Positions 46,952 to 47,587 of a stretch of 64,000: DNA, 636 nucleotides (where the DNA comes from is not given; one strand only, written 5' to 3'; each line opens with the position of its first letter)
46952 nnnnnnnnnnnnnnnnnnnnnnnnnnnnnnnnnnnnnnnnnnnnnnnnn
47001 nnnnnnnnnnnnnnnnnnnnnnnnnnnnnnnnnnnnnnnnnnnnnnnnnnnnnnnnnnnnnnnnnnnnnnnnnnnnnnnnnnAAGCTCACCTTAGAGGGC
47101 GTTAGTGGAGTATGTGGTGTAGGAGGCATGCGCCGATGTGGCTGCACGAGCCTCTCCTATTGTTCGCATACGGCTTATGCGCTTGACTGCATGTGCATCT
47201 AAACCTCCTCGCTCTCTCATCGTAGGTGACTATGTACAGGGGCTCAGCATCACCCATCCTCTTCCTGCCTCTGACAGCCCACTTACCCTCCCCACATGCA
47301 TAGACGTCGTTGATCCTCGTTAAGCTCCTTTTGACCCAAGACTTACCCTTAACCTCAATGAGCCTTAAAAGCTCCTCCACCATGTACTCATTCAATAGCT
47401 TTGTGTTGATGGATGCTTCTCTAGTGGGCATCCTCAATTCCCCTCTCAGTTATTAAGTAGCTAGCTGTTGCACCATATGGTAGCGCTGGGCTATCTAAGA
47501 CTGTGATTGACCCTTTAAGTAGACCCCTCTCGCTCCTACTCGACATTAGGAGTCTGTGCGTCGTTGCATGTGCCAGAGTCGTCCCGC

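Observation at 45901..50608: Seven-gene overlapping minus-strand operon embedding radA among uncharacterised genes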

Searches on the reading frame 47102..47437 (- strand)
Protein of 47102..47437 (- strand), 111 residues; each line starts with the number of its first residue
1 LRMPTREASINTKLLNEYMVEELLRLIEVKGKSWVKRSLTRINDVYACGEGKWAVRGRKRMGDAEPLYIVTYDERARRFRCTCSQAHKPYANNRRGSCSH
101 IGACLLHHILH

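Call 3: search_protein_families(library=pfam, proteins=[window:47102-47437:-], max_evalue=0.1)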
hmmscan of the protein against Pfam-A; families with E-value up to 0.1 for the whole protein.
window:47102-47437:- (111 aa): 1 family
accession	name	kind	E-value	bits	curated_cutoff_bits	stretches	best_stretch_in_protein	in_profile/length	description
PF09524.15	Phg_2220_C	-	0.073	13.6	27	0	7-37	21-50/73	Conserved phage C-terminus (Phg_2220_C)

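Call 4: search_protein_families(library=ncbifam, proteins=[window:47102-47437:-], max_evalue=0.1)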
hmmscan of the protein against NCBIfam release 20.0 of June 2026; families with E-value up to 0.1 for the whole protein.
window:47102-47437:- (111 aa): 0 families

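Call 6: search_protein_families(library=padloc, proteins=[window:47102-47437:-], max_evalue=0.1)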
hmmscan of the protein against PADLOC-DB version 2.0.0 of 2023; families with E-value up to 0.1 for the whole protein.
window:47102-47437:- (111 aa): 1 family
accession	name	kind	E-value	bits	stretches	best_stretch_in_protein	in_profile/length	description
PDLC02972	SWIM_XIII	-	5.3e-05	20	1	30-106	427-501/509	-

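Call 7: search_protein_families(library=phrogs, proteins=[window:47102-47437:-], max_evalue=0.1)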
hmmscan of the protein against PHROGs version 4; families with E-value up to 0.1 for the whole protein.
window:47102-47437:- (111 aa): 0 families

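Call 26: find_homologous_proteins(query=window:47102-47437:-, max_evalue=0.001)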
Query window:47102-47437:- (111 aa): 3 proteins with E <= 0.001 among 4 candidates.
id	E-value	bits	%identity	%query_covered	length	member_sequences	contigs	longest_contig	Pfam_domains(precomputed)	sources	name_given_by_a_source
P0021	8.6e-69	246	99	98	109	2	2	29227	-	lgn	-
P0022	1.8e-39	152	60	97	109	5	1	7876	-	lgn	-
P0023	3.7e-36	141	56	97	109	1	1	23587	-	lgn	-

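Call 46: search_solved_structures(query=A4, max_evalue=10, show_alignments=3)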
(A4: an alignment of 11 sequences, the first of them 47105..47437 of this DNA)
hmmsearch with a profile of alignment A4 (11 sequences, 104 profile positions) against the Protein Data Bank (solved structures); distinct sequences matched with E-value up to 10: 2.
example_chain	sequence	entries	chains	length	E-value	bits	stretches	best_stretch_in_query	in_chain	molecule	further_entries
4wsr_A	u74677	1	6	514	0.44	13.6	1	8-63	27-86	Hemagglutinin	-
4wss_A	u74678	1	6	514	0.44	13.6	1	8-63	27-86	Hemagglutinin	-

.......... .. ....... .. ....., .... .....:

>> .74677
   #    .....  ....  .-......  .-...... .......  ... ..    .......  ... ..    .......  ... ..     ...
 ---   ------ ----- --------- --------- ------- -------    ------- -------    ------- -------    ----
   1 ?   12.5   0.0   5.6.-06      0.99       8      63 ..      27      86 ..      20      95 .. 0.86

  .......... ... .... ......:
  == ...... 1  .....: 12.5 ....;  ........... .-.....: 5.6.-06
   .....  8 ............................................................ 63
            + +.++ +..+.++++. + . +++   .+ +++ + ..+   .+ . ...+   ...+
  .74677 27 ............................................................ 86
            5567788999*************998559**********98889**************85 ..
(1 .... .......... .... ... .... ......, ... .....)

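Call 55: find_related_loci(query=A4, collection=metagenome_contigs, flank=6000)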
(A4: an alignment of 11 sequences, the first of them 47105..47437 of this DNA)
Query A4 (111 aa) in metagenome_contigs; peptide patterns used: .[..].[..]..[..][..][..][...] (x = any residue, [..] = any of these).
104 stretches matched a pattern; 70 encode a relative of the query (tblastn E <= 1e-3); 70 distinct loci.
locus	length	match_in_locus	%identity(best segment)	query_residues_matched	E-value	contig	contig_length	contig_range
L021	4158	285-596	63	7-110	4e-44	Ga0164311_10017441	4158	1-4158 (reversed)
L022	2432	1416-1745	64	2-111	1e-43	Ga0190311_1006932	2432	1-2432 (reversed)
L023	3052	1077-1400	53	2-110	2e-43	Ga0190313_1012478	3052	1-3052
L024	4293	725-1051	64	2-110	2e-43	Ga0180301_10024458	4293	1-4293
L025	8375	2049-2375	57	2-110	2e-40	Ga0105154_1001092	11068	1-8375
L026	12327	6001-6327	56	2-110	3e-40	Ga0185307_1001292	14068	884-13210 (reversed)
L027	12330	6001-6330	52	1-110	4e-40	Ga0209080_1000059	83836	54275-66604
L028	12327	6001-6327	55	2-110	5e-40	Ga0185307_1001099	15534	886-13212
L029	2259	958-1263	59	9-110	4e-40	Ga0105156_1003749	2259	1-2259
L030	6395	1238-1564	55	2-110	5e-40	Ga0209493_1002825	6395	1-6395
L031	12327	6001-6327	53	2-110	5e-39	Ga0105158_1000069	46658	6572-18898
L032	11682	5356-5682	55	2-110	1e-38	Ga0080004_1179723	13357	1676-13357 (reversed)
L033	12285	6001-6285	39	21-110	5e-18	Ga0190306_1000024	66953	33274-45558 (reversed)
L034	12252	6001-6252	40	28-110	5e-17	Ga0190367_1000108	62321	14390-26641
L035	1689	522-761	45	30-110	7e-17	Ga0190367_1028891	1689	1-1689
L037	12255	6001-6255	39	30-111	4e-16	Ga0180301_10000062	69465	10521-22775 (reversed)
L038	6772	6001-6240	44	30-110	3e-16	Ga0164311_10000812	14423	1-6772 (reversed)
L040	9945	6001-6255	43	28-111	4e-15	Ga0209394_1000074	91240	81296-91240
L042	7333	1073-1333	34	30-111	2e-14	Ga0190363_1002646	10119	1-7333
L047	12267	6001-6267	36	25-110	1e-13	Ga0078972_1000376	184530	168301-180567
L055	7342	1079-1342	37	15-107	1e-12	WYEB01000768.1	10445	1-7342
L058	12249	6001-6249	39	20-107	2e-12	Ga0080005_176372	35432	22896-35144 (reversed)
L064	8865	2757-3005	38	20-107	2e-11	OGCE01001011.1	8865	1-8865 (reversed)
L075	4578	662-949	31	21-107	7e-10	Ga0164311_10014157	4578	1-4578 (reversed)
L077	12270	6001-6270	35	22-107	2e-9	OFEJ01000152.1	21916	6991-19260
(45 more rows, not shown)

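Call 67: search_protein_families(library=pfam, alignment_id=A4, max_evalue=1)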
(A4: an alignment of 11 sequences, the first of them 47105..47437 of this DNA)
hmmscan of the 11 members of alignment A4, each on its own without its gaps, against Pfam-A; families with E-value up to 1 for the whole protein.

A. member 1, window:47105-47437:- (111 aa): 1 family
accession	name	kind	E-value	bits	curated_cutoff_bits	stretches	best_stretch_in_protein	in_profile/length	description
PF09524.15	Phg_2220_C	-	0.073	13.6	27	1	7-37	21-50/73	Conserved phage C-terminus (Phg_2220_C)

B. families by the number of members that match (of 11 scanned): 7 families
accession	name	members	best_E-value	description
PF07645.21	EGF_CA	3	0.0092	Calcium-binding EGF domain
PF07137.17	VDE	1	0.041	VDE lipocalin domain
PF06397.17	Desulfoferrod_N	1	0.05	Desulfoferrodoxin, N-terminal domain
PF23069.1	DUF7042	1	0.069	Domain of unknown function (DUF7042)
PF09524.15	Phg_2220_C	1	0.073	Conserved phage C-terminus (Phg_2220_C)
PF04434.22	SWIM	1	0.12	SWIM zinc finger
PF24225.1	DUF7441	1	0.17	Domain of unknown function (DUF7441)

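Call 68: search_protein_families(library=pfam, proteins=[L040:6224-6778:+, L047:6296-6739:+, L077:5073-5849:+, L077:2479-4617:-, L077:5890-6309:+, L058:5953-6537:+, L058:2343-3704:-, L037:6260-6598:+, L037:6638-7138:+, L077:4505-4993:+], max_evalue=0.01)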
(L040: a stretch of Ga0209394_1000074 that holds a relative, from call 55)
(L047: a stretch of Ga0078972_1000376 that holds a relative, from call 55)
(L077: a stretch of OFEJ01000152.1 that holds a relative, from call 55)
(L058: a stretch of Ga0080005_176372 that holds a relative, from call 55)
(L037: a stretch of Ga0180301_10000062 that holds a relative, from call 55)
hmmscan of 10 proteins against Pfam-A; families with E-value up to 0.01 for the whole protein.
L040:6224-6778:+ (185 aa): 0 families

L047:6296-6739:+ (148 aa): 0 families

L077:5073-5849:+ (259 aa): 0 families

L077:2479-4617:- (713 aa): 6 families
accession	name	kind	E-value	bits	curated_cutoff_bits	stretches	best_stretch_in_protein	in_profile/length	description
PF01935.23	DUF87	-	9.8e-08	32.8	23.2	1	402-505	2-112/220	Helicase HerA, central domain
PF12846.13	AAA_10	-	3.2e-06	26.9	27.5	0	420-469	19-68/362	AAA-like domain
PF10412.15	TrwB_AAD_bind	-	5.2e-06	26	20.5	0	419-465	12-59/387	Type IV secretion-system coupling protein DNA-binding domain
PF13401.12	AAA_22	-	8.7e-06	26.5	27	0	571-636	65-123/130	AAA domain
PF10923.14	BrxC_BrxD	-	0.0015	17.9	22.2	1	424-465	51-91/414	BREX system ATP-binding protein BrxC/D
PF20720.3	nSTAND3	-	0.0035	17.5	27.2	1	426-458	21-53/155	Novel STAND NTPase 3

L077:5890-6309:+ (140 aa): 0 families

L058:5953-6537:+ (195 aa): 0 families

L058:2343-3704:- (454 aa): 3 families
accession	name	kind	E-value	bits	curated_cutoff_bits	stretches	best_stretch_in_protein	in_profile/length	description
PF00270.35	DEAD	-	2.9e-08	34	26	1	10-71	6-70/167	DEAD/DEAH box helicase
PF04851.21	ResIII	-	0.00028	21.3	22.5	1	6-66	10-73/164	Type III restriction enzyme, res subunit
PF01695.23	IstB_IS21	-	0.0041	17.1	24.1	1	17-52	91-126/238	IstB-like ATP binding protein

L037:6260-6598:+ (113 aa): 11 families
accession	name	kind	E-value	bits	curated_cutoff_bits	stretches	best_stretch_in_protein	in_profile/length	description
PF00096.32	zf-C2H2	-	1.3e-07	32.1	25.2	1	8-31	1-23/23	Zinc finger, C2H2 type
PF13894.12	zf-C2H2_4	-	5.4e-06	27.1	27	1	8-31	1-24/24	C2H2-type zinc finger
PF13913.12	zf-C2HC_2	-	4.1e-05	23.6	27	1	6-28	1-22/25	zinc-finger of a C2HC-type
PF04959.19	ARS2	-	0.00085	20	30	1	8-40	68-100/195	Arsenite-resistance protein 2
PF23118.1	zf-C2H2_STOP2_C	-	0.00097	19.3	27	1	13-29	6-22/30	STOP2-like, C2H2-type zinc finger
PF19126.5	DUF5810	-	0.0017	18.9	26.9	1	8-28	3-23/66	Family of unknown function (DUF5810)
PF22034.2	B129_C2H2-zf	-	0.0019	18.8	27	1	10-31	1-22/22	Uncharacterized protein B-129, C2H2 zinc finger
PF23949.1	TSTD2_N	-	0.0027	17.9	27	1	13-37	36-60/70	TSTD2 protein N-terminal domain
PF05605.18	zf-Di19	-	0.005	17.5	27.5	1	8-32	3-26/54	Drought induced 19 protein (Di19), zinc-binding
PF17003.11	Actin_micro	-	0.007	16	27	1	5-73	209-282/354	Putative actin-like family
PF13912.12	zf-C2H2_6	-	0.0076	16.7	25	0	8-27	2-21/27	C2H2-type zinc finger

L037:6638-7138:+ (167 aa): 7 families
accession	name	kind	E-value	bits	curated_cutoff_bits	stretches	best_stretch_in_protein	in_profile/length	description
PF01022.26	HTH_5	-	4.7e-07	30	22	1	12-57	1-45/47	Bacterial regulatory protein, arsR family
PF25213.1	HVO_A0261_N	-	7.7e-06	26.1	35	1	7-79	5-72/86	HVO_A0261 N-terminal domain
PF01047.28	MarR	-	6.8e-05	23.1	24.6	1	13-60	3-50/59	MarR family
PF13412.12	HTH_24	-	0.00035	20.5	21.9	1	12-53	2-43/48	Winged helix-turn-helix DNA-binding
PF12840.13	HTH_20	-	0.00075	19.9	27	1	10-57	1-48/51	Helix-turn-helix domain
PF24038.1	DUF7347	-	0.0056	17.3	27.6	0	9-80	7-76/77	Domain of unknown function (DUF7347)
PF04458.17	DUF505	-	0.006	15.4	28.7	1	44-101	367-425/622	Protein of unknown function (DUF505)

L077:4505-4993:+ (163 aa): 0 families

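Call 79: search_protein_families(library=pfam, proteins=[L042:207-1001:+, L075:3568-4353:+, L064:4591-5586:+, L055:6444-7340:+, L058:3773-4546:+, L058:7373-8296:+, L077:6414-6740:+, L040:2637-3287:+], max_evalue=0.001)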
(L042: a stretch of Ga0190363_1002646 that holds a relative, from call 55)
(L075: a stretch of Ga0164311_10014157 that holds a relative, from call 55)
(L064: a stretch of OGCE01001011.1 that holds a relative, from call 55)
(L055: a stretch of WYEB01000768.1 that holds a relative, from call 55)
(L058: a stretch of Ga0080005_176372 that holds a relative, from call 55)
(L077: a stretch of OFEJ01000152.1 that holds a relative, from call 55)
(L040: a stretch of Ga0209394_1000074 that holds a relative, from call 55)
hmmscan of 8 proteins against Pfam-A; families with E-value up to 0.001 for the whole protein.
L042:207-1001:+ (265 aa): 8 families
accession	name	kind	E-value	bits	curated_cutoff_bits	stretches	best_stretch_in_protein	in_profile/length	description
PF06745.19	ATPase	-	5.7e-53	180.1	26.6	1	6-226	2-222/231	KaiC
PF13481.12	AAA_25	-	2e-07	31.3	27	1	11-153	21-172/195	AAA domain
PF14417.12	MEDS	-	1.2e-05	25.6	29.8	1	41-91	18-68/161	MEDS: MEthanogen/methylotroph, DcmR Sensory domain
PF08423.17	Rad51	-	5.1e-05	23.1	22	1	4-97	7-106/244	Rad51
PF13173.12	AAA_14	-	0.00022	21.7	27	1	25-105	4-84/129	AAA domain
PF20720.3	nSTAND3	-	0.00036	20.7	27.2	0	25-72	19-67/155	Novel STAND NTPase 3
PF00154.27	RecA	-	0.00039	20.4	27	1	3-64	31-93/262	recA bacterial DNA recombination protein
PF03796.21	DnaB_C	-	0.00095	19.1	27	0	5-70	2-67/255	DnaB-like helicase C terminal domain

L075:3568-4353:+ (262 aa): 5 families
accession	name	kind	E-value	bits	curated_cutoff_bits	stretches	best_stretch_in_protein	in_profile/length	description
PF08423.17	Rad51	-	5.8e-61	206.3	22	1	94-258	2-167/244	Rad51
PF06745.19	ATPase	-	1.4e-05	25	26.6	1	100-226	1-131/231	KaiC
PF13481.12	AAA_25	-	3.2e-05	24.1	27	1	109-224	24-154/195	AAA domain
PF00154.27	RecA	-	0.00013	21.9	27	1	94-222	27-139/262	recA bacterial DNA recombination protein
PF14520.12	HHH_5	-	0.0002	22.2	27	1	24-75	5-57/57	Helix-hairpin-helix domain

L064:4591-5586:+ (332 aa): 3 families
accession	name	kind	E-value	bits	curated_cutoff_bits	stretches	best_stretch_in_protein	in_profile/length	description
PF08423.17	Rad51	-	1.9e-24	86.7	22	1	101-331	4-241/244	Rad51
PF06745.19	ATPase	-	7.9e-09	35.7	26.6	1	106-168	2-64/231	KaiC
PF25199.1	nSTAND_NTPase5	-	0.00056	20.2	34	0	130-178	47-95/145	Novel STAND NTPase 5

L055:6444-7340:+ (299 aa): 3 families
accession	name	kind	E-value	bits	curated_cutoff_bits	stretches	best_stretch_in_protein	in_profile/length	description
PF08423.17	Rad51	-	1.1e-17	64.6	22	1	134-297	8-177/244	Rad51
PF06745.19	ATPase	-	2.3e-07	30.9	26.6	1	135-250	2-128/231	KaiC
PF04127.22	DFP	-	0.00011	22.5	22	0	43-111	11-80/186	DNA/pantothenate metabolism flavoprotein C-terminal domain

L058:3773-4546:+ (258 aa): 0 families

L058:7373-8296:+ (308 aa): 0 families

L077:6414-6740:+ (109 aa): 0 families

L040:2637-3287:+ (217 aa): 0 families
